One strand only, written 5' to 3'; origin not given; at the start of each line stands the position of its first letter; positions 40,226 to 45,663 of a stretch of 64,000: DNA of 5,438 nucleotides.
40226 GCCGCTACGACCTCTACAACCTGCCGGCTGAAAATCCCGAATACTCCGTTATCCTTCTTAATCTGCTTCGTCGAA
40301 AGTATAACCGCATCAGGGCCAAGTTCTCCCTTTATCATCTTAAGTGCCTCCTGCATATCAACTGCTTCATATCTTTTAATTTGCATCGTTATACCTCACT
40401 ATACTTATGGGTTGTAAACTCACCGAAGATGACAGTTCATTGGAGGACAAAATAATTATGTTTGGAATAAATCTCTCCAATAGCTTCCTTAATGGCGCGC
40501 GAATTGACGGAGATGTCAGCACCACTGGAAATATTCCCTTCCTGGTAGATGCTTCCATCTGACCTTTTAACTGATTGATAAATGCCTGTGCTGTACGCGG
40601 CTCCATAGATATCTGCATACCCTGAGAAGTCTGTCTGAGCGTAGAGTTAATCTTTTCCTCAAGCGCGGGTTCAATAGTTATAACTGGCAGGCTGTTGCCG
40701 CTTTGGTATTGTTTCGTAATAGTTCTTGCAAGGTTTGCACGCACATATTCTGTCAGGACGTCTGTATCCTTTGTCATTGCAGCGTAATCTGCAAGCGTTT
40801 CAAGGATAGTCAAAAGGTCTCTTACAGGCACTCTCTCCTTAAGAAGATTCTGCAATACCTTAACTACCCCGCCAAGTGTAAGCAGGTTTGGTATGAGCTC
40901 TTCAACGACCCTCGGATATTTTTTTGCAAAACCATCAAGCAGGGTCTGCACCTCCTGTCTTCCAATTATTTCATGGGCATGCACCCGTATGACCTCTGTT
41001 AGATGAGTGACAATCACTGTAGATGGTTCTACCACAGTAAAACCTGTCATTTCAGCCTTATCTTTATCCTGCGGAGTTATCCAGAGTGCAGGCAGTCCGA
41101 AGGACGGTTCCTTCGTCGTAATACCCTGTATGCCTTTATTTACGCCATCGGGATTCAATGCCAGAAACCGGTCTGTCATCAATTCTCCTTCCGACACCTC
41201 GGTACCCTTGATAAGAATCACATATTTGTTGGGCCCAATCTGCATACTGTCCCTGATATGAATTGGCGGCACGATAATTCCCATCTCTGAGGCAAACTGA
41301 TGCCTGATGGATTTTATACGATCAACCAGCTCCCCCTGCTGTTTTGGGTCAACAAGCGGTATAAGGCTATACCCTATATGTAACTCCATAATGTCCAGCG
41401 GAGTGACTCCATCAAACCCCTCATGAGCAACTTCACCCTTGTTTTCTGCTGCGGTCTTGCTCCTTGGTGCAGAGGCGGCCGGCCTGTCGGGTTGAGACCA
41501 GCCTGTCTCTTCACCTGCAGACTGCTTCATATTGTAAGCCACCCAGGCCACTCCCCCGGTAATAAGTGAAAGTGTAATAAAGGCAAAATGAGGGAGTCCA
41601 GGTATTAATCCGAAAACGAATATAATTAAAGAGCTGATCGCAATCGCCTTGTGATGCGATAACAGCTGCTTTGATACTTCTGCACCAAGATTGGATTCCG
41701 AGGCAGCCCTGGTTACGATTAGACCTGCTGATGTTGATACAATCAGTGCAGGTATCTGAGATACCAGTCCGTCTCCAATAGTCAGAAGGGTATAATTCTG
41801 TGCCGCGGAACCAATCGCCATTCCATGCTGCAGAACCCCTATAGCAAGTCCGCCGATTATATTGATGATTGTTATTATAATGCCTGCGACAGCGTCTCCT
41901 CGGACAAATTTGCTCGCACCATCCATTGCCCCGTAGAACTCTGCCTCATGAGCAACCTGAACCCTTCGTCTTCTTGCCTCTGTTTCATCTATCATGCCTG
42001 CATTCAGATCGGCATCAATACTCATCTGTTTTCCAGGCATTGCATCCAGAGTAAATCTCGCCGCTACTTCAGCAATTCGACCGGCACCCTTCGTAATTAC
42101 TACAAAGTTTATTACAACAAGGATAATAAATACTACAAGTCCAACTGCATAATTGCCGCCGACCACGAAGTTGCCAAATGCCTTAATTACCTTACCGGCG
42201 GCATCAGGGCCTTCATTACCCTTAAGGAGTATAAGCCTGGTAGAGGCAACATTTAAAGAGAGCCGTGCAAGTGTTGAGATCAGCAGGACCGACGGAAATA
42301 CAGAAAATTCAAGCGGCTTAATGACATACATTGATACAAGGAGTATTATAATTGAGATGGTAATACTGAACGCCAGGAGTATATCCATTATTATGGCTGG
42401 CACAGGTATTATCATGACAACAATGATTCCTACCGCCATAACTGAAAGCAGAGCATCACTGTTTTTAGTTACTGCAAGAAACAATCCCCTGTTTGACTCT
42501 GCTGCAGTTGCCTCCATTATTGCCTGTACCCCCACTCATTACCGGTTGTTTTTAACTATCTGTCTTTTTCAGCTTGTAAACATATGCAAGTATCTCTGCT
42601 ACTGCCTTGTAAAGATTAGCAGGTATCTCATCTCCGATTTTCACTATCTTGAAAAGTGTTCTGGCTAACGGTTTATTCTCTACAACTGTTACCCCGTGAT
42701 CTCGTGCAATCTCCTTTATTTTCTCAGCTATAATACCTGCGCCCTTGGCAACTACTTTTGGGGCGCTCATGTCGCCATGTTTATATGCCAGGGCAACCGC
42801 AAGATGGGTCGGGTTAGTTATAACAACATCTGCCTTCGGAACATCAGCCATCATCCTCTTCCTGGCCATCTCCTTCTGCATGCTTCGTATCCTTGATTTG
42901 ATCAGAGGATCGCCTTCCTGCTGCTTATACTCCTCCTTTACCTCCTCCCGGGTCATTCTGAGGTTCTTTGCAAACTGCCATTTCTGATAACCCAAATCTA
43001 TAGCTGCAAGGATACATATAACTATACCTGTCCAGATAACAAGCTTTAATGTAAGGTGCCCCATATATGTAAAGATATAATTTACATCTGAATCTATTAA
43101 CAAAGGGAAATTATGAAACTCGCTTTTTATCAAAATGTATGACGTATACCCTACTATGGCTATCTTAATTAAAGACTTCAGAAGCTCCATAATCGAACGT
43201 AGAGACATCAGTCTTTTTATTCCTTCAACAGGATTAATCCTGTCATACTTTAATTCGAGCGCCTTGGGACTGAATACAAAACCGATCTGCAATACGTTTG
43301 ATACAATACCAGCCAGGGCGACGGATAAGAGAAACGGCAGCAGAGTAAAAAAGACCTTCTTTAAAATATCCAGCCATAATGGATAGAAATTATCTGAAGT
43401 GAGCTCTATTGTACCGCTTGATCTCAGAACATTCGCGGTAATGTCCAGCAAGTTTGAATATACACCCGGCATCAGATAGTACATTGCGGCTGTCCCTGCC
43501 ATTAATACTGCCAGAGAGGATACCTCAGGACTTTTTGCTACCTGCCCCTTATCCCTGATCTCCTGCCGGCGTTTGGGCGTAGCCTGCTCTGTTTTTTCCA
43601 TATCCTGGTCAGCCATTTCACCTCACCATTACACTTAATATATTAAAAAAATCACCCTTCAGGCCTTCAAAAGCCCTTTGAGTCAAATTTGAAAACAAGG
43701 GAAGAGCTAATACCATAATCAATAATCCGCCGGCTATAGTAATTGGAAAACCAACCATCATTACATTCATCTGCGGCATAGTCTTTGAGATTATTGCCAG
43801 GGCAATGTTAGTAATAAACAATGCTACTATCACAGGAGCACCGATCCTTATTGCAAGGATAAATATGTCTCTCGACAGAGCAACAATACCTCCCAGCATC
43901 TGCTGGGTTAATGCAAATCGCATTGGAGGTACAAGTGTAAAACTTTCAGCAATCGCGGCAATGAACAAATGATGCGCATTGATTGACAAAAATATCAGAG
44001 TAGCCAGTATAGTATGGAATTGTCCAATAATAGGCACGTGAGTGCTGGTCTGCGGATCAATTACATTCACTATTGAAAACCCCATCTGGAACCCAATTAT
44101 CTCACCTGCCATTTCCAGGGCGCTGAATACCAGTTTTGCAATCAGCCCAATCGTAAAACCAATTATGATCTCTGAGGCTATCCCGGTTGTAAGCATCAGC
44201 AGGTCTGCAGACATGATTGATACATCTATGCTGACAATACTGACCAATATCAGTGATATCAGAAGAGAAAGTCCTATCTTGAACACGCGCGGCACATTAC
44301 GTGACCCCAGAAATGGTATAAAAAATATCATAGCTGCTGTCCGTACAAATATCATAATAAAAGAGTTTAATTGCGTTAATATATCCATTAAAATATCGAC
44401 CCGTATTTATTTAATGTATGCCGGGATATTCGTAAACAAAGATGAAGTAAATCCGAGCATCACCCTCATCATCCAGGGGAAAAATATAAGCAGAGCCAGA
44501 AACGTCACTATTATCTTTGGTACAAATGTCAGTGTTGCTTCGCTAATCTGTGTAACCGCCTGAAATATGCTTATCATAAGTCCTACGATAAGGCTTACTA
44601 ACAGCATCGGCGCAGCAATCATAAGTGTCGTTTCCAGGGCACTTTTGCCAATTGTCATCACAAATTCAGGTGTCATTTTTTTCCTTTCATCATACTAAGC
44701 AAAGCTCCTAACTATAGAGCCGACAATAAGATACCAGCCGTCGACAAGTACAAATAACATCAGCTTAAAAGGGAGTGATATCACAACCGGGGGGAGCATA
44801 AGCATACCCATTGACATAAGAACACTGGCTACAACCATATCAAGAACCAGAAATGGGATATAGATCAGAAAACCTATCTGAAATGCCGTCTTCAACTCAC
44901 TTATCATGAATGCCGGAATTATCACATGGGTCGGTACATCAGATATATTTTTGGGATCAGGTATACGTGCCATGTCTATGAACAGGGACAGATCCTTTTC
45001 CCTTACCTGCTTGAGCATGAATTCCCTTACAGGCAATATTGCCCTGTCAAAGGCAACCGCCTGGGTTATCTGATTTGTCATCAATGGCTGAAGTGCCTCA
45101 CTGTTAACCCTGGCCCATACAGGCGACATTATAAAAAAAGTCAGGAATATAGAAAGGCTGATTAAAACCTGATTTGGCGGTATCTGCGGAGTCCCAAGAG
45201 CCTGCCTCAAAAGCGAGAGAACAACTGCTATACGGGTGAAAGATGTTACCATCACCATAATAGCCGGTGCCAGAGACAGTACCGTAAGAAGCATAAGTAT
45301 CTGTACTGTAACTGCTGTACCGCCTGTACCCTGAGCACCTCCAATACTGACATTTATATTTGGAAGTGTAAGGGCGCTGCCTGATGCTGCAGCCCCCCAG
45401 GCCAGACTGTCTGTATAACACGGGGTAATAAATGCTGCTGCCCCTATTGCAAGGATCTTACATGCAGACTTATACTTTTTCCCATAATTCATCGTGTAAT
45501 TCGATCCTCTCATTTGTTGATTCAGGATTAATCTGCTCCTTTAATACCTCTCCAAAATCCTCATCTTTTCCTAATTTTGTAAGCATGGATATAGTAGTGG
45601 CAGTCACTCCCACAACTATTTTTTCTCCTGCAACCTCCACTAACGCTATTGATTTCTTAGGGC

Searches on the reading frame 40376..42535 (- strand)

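Call 28: search_protein_families(library=pfam, proteins=[window:40376-42535:-], max_evalue=0.0001)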
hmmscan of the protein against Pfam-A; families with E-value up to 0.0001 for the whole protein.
window:40376-42535:- (719 aa): 1 family
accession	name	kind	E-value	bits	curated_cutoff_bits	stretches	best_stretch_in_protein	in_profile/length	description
PF00771.25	FHIPEP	-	9.9e-280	930.1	29.1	1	37-705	1-656/657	FHIPEP family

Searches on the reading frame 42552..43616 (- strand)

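Call 28: search_protein_families(library=pfam, proteins=[window:42552-43616:-], max_evalue=0.0001)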
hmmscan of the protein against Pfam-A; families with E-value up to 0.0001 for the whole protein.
window:42552-43616:- (354 aa): 1 family
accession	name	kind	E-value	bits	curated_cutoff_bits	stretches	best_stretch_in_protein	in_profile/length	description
PF01312.24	Bac_export_2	-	1.3e-132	442.5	24.4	1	7-346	2-335/335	FlhB HrpN YscU SpaS Family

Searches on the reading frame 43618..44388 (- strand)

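Call 28: search_protein_families(library=pfam, proteins=[window:43618-44388:-], max_evalue=0.0001)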
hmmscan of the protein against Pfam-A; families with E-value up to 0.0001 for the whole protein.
window:43618-44388:- (256 aa): 1 family
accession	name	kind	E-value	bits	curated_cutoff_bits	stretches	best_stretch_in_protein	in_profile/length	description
PF01311.25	Bac_export_1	-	1.2e-67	228.3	27.8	1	8-241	2-228/230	Bacterial export proteins, family 1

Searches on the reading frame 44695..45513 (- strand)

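Call 28: search_protein_families(library=pfam, proteins=[window:44695-45513:-], max_evalue=0.0001)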
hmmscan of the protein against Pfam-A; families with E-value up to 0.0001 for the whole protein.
window:44695-45513:- (272 aa): 1 family
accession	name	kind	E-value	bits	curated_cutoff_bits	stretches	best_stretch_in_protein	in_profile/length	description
PF00813.25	FliP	-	1.2e-82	277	26.9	1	75-266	1-190/191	FliP family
